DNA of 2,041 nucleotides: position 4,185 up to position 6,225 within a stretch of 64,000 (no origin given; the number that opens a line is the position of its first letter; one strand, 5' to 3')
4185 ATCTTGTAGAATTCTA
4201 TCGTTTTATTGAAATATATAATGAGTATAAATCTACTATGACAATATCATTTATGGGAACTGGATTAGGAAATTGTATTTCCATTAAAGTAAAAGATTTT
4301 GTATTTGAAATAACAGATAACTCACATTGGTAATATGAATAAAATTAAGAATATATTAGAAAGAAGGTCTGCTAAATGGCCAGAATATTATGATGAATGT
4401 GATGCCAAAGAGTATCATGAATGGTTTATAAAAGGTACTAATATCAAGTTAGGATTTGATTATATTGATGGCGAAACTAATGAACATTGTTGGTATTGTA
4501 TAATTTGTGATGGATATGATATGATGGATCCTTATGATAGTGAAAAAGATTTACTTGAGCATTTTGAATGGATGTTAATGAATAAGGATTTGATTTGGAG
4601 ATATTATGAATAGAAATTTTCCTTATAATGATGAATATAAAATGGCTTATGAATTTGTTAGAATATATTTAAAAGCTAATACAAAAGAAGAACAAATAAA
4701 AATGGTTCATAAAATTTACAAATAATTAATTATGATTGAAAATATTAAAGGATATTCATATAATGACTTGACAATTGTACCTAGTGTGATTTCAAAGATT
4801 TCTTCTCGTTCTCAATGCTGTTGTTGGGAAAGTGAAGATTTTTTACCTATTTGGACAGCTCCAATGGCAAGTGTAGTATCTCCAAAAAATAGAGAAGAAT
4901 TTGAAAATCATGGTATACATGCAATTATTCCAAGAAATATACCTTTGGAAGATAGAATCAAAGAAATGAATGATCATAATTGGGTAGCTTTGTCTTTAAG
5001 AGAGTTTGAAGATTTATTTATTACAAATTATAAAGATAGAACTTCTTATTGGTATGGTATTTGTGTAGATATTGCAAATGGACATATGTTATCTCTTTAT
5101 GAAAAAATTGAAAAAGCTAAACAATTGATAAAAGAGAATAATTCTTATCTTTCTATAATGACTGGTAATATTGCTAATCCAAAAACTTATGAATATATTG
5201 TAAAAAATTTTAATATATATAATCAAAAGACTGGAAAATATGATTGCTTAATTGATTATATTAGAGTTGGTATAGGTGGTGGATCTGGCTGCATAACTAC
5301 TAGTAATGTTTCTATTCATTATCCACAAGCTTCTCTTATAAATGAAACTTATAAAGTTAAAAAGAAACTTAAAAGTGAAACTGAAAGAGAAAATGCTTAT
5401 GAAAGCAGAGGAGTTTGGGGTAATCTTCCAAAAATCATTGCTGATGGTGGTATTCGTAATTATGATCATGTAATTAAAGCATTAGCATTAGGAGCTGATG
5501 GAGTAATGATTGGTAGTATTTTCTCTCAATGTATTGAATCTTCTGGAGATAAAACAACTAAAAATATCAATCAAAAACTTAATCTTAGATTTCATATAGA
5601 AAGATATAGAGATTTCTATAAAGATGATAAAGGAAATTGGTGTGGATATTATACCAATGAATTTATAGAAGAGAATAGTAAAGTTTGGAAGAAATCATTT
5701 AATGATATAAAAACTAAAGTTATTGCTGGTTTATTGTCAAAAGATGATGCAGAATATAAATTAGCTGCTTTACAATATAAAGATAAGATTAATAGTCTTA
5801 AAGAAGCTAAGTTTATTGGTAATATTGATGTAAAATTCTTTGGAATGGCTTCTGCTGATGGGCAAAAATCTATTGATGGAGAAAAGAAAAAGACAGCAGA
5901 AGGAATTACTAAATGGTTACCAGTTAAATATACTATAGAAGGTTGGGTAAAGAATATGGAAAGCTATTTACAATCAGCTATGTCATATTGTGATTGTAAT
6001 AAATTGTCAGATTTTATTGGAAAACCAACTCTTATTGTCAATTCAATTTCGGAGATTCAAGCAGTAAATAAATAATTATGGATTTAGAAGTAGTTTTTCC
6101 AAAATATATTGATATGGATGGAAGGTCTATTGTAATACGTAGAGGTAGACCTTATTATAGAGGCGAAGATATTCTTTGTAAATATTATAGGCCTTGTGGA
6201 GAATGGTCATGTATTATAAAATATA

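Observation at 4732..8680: Phage-encoded NAD+ synthesis module (IMPDH/GMPR-like, NadE, NMNAT) as a possible counter to NAD+-depleting defences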

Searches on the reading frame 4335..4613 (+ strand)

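Call 3: search_protein_families(library=pfam, proteins=[window:4335-4613:+], max_evalue=0.1)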
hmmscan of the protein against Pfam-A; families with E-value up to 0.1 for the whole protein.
window:4335-4613:+ (92 aa): 1 family
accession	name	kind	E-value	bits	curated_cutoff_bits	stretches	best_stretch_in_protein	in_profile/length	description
PF00431.26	CUB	-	0.087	13.6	21.4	1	11-56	13-58/110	CUB domain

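Call 5: search_protein_families(library=phrogs, proteins=[window:4335-4613:+], max_evalue=0.01)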
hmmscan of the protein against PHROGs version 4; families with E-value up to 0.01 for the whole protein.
window:4335-4613:+ (92 aa): 0 families

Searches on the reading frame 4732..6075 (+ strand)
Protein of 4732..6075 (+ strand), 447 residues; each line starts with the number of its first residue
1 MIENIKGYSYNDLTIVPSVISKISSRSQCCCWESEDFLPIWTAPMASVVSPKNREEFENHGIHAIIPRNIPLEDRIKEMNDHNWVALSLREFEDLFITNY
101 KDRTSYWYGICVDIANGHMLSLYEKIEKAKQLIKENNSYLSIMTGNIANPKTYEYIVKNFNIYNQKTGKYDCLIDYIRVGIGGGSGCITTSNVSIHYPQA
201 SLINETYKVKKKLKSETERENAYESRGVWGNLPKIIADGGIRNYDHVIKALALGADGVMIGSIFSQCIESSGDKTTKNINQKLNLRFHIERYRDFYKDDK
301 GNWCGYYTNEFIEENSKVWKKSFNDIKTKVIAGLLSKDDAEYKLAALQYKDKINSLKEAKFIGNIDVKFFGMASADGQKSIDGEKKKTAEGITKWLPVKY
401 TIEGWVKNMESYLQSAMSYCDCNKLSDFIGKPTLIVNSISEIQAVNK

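Call 3: search_protein_families(library=pfam, proteins=[window:4732-6075:+], max_evalue=0.1)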
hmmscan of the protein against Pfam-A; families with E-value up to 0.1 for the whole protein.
window:4732-6075:+ (447 aa): 7 families
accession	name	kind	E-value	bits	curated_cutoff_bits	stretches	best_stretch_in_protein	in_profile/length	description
PF00478.31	IMPDH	-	1.4e-29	103.7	25.6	2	110-278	120-253/345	IMP dehydrogenase / GMP reductase domain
PF01070.24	FMN_dh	-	4.7e-08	32.9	24.9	1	234-281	275-322/350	FMN-dependent dehydrogenase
PF03060.21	NMO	-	0.00028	20.8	28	1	235-278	196-239/331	Nitronate monooxygenase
PF00977.27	His_biosynth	-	0.0013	18.7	23.6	1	235-264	193-222/228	Histidine biosynthesis protein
PF01645.23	Glu_synthase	-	0.0013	18.4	20.4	1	234-262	277-305/369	Conserved region in glutamate synthase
PF00290.26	Trp_syntA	-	0.016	14.6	27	1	240-282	206-247/259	Tryptophan synthase alpha chain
PF02662.21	FlpD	-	0.071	13.6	22.3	0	243-281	40-79/123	Methyl-viologen-reducing hydrogenase, delta subunit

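Call 4: search_protein_families(library=ncbifam, proteins=[window:4732-6075:+], max_evalue=0.1)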
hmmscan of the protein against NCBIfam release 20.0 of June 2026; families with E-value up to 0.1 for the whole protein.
window:4732-6075:+ (447 aa): 24 families
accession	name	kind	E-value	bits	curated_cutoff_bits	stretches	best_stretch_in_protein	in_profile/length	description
NF003966.0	PRK05458.1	equivalog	4.1e-23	82.2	344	3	6-192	4-181/327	GMP reductase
TIGR01302.1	IMP_dehydrog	equivalog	6.5e-21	74.7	481.5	1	110-278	240-373/450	IMP dehydrogenase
TIGR01306.1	GMP_reduct_2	equivalog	2.4e-18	66.7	465.65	2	235-278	201-244/321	GMP reductase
NF003470.0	PRK05096.1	equivalog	3.2e-17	62.7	397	2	100-281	116-262/347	GMP reductase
TIGR01305.1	GMP_reduct_1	equivalog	7.5e-17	61.3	492.15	1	110-288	125-267/343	GMP reductase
NF005493.0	PRK07107.1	equivalog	6.2e-15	54.7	585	1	138-278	283-398/502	IMP dehydrogenase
NF005869.0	PRK07807.1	equivalog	1.2e-13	50.9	549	1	110-281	243-379/479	GuaB1 family IMP dehydrogenase-related protein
NF052358.1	GMPRedGuaB1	equivalog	1.4e-12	47.5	675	1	112-279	245-377/479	GMP reductase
TIGR01303.1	IMP_DH_rel_1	equivalog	4.7e-12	45.6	562.75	1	174-281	288-377/475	GuaB1 family IMP dehydrogenase-related protein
NF005311.0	PRK06843.1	equivalog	7.5e-11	41.6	779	1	111-277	170-301/404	inosine 5-monophosphate dehydrogenase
TIGR01304.1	IMP_DH_rel_2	equivalog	1.2e-08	34.6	342.1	1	179-273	212-295/365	GuaB3 family IMP dehydrogenase-related protein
TIGR03966.1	actino_HemFlav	equivalog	1.4e-06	27.3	470.85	1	234-281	304-351/385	pre-mycofactocin synthase MftD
NF008398.0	PRK11197.1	subfamily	2e-06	26.8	376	1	234-282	302-350/381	L-lactate dehydrogenase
NF033901.1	L_lactate_LldD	exception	7.8e-06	25.1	550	1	230-283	299-351/377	FMN-dependent L-lactate dehydrogenase LldD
TIGR02151.1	IPP_isom_2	equivalog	0.00049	19.1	281.3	1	233-281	260-309/338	type 2 isopentenyl-diphosphate Delta-isomerase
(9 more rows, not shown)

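Call 5: search_protein_families(library=phrogs, proteins=[window:4732-6075:+], max_evalue=0.01)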
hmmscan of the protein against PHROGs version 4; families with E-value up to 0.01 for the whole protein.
window:4732-6075:+ (447 aa): 2 families
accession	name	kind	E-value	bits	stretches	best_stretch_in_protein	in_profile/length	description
phrog_9582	-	other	7.9e-49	167.5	2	6-282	8-262/353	dehydrogenase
phrog_17890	-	unknown function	4.2e-05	23.6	1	233-274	203-243/346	-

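Call 34: search_solved_structures(query=window:4732-6075:+, show_alignments=3, max_evalue=0.001)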
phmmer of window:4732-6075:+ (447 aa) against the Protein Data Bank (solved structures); distinct sequences matched with E-value up to 0.001: 71 (the best 60 are shown).
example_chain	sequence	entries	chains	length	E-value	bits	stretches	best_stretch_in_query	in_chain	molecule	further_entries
3r2g_A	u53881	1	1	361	7.7e-13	51.4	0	234-279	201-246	Inosine 5'-monophosphate dehydrogenase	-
1vrd_A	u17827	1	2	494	4.1e-12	49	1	110-273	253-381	inosine-5'-monophosphate dehydrogenase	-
1ypf_A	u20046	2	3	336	9.4e-11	44.5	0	234-277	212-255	GMP reductase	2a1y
4q32_A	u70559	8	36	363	4.4e-10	42.3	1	7-272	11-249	Inosine-5'-monophosphate dehydrogenase | Inosine-5'-monophosphate dehydrogenase,Inosine-5'-monophosphate dehydrogenase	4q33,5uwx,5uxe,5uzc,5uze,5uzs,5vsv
7xlo_A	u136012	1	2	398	4.7e-10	42.2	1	109-274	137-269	Inosine-5'-monophosphate dehydrogenase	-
5upy_A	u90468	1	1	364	5.8e-10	41.9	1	36-273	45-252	Inosine-5'-monophosphate dehydrogenase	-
1b3o_A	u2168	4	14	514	1.8e-09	40.3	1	166-273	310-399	PROTEIN (INOSINE MONOPHOSPHATE DEHYDROGENASE 2) | Inosine-5'-monophosphate dehydrogenase 2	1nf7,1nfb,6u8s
6i0m_A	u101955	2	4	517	1.8e-09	40.2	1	166-273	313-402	Inosine-5'-monophosphate dehydrogenase 2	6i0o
9dmu_A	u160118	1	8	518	1.8e-09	40.2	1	166-273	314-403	Inosine-5'-monophosphate dehydrogenase 2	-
9mub_A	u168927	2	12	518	1.8e-09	40.2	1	166-273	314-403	Inosine-5'-monophosphate dehydrogenase 2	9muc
6u8e_A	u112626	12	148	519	1.8e-09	40.2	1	166-273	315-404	Inosine-5'-monophosphate dehydrogenase 2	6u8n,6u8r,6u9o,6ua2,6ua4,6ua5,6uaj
8foz_A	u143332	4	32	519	1.8e-09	40.2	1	166-273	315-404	Inosine-5'-monophosphate dehydrogenase 2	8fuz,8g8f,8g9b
1jr1_A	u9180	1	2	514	4.7e-09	38.9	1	167-273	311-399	Inosine-5'-Monophosphate Dehydrogenase 2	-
8ebc_A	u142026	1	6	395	1.1e-08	37.7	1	174-278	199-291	Lmo0132 protein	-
1lrt_A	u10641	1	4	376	2.3e-08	36.6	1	171-278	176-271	INOSINE-5'-MONOPHOSPHATE DEHYDROGENASE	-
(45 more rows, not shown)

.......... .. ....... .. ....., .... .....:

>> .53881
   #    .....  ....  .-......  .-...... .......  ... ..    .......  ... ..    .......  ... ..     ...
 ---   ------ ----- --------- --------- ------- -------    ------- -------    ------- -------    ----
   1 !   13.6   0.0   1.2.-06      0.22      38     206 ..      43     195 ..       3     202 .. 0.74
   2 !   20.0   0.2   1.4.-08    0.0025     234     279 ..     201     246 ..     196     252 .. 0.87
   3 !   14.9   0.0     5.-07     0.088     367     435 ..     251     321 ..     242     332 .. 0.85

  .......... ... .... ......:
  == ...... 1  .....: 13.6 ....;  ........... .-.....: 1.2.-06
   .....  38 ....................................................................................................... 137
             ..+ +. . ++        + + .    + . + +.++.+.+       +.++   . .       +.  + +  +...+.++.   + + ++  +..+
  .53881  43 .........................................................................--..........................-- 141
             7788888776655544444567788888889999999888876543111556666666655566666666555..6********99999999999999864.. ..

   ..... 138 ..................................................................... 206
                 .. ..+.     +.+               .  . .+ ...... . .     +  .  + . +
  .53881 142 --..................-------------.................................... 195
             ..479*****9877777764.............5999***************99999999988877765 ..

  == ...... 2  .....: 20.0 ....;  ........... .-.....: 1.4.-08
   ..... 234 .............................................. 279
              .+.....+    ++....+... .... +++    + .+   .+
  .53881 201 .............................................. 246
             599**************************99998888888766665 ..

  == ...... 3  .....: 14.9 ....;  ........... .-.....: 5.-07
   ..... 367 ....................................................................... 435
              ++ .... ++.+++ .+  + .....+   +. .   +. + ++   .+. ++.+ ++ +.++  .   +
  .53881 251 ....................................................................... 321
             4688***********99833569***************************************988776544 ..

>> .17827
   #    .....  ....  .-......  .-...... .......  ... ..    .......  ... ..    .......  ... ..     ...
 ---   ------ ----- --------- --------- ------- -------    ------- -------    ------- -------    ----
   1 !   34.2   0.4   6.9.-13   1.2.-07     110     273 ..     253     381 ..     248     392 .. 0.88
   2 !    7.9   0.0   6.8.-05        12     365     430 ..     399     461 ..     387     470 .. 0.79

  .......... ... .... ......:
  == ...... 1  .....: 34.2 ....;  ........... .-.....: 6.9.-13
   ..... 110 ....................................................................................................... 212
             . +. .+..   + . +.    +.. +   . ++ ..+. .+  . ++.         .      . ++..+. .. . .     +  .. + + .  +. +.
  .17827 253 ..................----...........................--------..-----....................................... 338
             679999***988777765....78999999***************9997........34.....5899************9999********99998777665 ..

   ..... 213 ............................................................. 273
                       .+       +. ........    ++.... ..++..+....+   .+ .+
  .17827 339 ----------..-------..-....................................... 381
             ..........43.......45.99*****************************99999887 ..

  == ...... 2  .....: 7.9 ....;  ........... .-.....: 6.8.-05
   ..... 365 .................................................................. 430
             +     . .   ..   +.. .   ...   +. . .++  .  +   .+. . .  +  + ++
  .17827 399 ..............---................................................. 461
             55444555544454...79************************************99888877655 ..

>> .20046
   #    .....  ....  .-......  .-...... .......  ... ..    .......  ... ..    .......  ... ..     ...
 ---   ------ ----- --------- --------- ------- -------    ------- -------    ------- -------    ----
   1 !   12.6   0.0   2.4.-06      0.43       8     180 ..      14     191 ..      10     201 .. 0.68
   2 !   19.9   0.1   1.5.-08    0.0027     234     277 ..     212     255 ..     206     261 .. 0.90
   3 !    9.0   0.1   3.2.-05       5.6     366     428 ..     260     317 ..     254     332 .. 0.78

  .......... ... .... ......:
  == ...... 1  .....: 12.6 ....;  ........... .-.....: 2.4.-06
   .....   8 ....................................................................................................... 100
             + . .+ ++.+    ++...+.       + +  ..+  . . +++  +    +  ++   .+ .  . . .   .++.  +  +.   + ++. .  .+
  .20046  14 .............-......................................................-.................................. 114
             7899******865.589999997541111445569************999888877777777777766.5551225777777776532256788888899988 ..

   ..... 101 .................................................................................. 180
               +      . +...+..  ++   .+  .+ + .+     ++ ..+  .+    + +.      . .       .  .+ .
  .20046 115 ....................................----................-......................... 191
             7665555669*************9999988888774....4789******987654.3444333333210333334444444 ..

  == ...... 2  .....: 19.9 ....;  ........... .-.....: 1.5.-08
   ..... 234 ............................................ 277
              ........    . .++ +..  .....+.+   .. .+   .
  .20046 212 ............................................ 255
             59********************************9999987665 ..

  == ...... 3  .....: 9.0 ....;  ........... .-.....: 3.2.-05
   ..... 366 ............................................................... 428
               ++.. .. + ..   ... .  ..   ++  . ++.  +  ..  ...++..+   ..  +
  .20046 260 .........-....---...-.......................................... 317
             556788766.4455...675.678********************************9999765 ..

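Call 39: search_dna_similar(query=window:4732-6075:+, collection=phages, mode=protein, max_rows=40)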
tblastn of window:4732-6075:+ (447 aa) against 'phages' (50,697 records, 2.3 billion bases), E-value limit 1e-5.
Records with a match: 28; places in all: 28; records where one place covers at least 80% of the query: 16.
Best place of each record, by identity: <60% 28.
By first word of the organism name: Prevotella 15; uncultured 6; Caulobacter 2; Stenotrophomonas 2; Xanthomonas 2; Microcystis 1.
By host as written in the record: Prevotella sp. 15; - 6; Caulobacter crescentus CB15 2; Microcystis elabens 1; Stenotrophomonas maltophilia SRM01 1; Stenotrophomonas maltophilia 1; Xanthomonas citri 1; Xanthomonas oryzae pv. oryzae 1.
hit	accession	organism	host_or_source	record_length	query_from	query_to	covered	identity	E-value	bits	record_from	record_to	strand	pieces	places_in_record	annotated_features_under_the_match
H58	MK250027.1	Prevotella phage Lak-B8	Prevotella sp.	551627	8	447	98%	40.7%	5e-71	249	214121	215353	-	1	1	record has no annotation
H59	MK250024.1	Prevotella phage Lak-B5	Prevotella sp.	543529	8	447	98%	40.5%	3e-71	250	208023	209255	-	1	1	record has no annotation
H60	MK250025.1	Prevotella phage Lak-B6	Prevotella sp.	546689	8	447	98%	40.5%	3e-71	250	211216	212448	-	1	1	record has no annotation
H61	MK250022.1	Prevotella phage Lak-B3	Prevotella sp.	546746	8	447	98%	40.5%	3e-71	250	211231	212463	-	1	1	record has no annotation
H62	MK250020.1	Prevotella phage Lak-B1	Prevotella sp.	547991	8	447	98%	40.5%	3e-71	250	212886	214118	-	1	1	record has no annotation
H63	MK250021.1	Prevotella phage Lak-B2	Prevotella sp.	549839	8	447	98%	40.5%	3e-71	250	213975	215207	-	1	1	record has no annotation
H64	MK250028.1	Prevotella phage Lak-B9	Prevotella sp.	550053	8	447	98%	40.5%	3e-71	250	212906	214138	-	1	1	record has no annotation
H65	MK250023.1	Prevotella phage Lak-B4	Prevotella sp.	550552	8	447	98%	40.5%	3e-71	250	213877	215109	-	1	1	record has no annotation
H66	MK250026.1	Prevotella phage Lak-B7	Prevotella sp.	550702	8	447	98%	40.5%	3e-71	250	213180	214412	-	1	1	record has no annotation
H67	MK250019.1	Prevotella phage Lak-A2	Prevotella sp.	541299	1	447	100%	38.4%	5e-68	241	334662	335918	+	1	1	record has no annotation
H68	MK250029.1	Prevotella phage Lak-C1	Prevotella sp.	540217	1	447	100%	38.0%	1e-66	237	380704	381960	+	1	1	record has no annotation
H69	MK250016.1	Prevotella phage Lak-A1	Prevotella sp.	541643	8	447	98%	37.6%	1e-66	237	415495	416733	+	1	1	record has no annotation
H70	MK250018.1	Prevotella phage Lak-A1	Prevotella sp.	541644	8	447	98%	37.6%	1e-66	237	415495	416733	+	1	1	record has no annotation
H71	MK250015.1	Prevotella phage Lak-A1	Prevotella sp.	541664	8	447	98%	37.6%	1e-66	237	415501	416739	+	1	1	record has no annotation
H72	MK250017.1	Prevotella phage Lak-A1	Prevotella sp.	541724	8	447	98%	37.6%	1e-66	237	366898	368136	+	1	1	record has no annotation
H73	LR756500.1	uncultured phage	metagenomic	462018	2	428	91%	35.4%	2e-34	202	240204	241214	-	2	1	record has no annotation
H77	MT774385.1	uncultured phage cr108_1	human feces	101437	2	272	61%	36.2%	1e-40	161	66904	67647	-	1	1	hypothetical protein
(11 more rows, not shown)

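Call 54: get_annotated_region(hit=H63, flank=9000)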
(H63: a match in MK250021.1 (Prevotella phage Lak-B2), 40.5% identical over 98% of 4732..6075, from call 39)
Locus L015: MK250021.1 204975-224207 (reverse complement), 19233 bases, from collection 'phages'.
description: MAG: Prevotella phage Lak-B2, complete genome.
organism: Prevotella phage Lak-B2 (NCBI taxid 2491284)
taxonomy: Viruses; Duplodnaviria; Heunggongvirae; Uroviricota; Caudoviricetes
host: Prevotella sp.; source: baboon feces; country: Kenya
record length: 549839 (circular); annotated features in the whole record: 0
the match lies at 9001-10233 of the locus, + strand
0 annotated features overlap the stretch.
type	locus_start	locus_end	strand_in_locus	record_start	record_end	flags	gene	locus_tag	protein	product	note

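Call 56: get_annotated_region(hit=H77, flank=6000)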
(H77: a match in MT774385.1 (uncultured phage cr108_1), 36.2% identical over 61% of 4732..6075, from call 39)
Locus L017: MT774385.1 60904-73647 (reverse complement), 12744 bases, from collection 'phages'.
description: Uncultured phage cr108_1, complete genome.
organism: uncultured phage cr108_1 (NCBI taxid 2772069)
taxonomy: Viruses; Duplodnaviria; Heunggongvirae; Uroviricota; Caudoviricetes; Crassvirales; Steigviridae; Asinivirinae; Pipoluvirus; Pipoluvirus rarus
host: -; source: human feces; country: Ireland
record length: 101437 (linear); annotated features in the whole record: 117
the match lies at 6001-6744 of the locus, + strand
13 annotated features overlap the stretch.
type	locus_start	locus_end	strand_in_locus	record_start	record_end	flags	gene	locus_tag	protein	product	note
CDS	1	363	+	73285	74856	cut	-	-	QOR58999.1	vitamin B12-dependent ribonucleotide reductase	gp_22619; Vitamin B12-dependent ribonucleotide reductase [phiCrAss001]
CDS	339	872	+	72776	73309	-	-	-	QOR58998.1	dUTP diphosphatase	gp_22618; dUTP diphosphatase [phiCrAss001]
CDS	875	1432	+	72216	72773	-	-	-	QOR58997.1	hypothetical protein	gp_22617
CDS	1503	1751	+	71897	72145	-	-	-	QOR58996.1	hypothetical protein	gp_22616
CDS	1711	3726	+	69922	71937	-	-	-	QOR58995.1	DNA polymerase I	gp_22615; DNA polymerase I [phiCrAss001]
CDS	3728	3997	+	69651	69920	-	-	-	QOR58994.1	thioredoxin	gp_22614; thioredoxin [Acinetobacter phage vB_AbaM_phiAbaA1]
CDS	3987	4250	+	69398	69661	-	-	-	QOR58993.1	hypothetical protein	gp_22613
CDS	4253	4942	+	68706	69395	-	-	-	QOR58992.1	hydrolase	gp_22612; hydrolase, metallophosphodiesterase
CDS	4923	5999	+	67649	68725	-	-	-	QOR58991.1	thymidylate synthase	gp_22611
CDS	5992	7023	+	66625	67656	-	-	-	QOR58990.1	hypothetical protein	gp_22610; gp120 [Bacillus virus G]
CDS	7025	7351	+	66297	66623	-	-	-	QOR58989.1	hypothetical protein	gp_22609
CDS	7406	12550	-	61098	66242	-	-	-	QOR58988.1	hypothetical protein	gp_22608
CDS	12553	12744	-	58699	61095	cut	-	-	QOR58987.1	hypothetical protein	gp_22607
